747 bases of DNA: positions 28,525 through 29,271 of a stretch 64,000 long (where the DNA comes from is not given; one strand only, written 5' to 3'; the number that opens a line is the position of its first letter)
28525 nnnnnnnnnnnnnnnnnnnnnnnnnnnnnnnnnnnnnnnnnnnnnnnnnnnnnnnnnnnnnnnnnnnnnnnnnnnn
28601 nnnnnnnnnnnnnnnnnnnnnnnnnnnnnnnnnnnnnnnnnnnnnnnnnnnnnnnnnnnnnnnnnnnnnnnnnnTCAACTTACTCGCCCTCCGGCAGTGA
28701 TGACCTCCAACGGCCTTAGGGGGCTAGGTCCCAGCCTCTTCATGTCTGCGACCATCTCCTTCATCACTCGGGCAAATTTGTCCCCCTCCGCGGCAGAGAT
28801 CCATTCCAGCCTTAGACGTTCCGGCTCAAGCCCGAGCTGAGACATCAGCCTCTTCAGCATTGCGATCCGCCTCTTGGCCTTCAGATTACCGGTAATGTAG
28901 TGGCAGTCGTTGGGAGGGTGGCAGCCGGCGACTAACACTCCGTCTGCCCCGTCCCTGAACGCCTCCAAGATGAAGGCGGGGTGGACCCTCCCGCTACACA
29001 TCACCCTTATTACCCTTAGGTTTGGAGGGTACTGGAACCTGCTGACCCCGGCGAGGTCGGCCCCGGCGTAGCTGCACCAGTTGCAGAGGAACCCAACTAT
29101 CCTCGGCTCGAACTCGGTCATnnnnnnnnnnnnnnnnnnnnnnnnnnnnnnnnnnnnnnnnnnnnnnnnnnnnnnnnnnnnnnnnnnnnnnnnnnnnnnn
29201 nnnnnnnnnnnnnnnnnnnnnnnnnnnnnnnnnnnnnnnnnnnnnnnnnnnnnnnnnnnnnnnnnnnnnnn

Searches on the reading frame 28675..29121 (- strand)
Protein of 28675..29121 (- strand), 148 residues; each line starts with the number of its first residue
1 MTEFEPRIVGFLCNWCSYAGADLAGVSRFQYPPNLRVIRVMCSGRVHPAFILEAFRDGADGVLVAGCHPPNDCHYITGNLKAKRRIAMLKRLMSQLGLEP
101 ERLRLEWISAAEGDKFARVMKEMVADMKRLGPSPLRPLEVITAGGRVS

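Call 4: search_protein_families(library=pfam, proteins=[window:28675-29121:-], max_evalue=1)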
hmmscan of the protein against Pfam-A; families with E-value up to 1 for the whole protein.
window:28675-29121:- (148 aa): 1 family
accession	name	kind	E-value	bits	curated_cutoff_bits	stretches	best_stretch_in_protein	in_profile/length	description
PF02662.21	FlpD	-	6.5e-56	188.1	22.3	1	8-131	1-123/123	Methyl-viologen-reducing hydrogenase, delta subunit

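Call 81: search_protein_families(library=ncbifam, proteins=[window:28675-29121:-], max_evalue=0.00001)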
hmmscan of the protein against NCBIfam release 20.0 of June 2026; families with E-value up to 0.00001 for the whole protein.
window:28675-29121:- (148 aa): 3 families
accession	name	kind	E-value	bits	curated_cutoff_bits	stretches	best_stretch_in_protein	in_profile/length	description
NF040770.1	hetero_SS_HdrA2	exception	1.7e-56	191.8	1100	1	5-132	647-773/777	CoB-CoM heterodisulfide reductase HdrA2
NF045873.1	F420_non_VhuD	exception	8.2e-41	139.2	215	1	5-136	1-131/132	F420-non-reducing hydrogenase iron-sulfur subunit VhuD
NF041891.1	hdrA_Methbact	equivalog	2.9e-13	48.9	1300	1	5-112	643-743/762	ferredoxin:CoB-CoM heterodisulfide reductase subunit HdrA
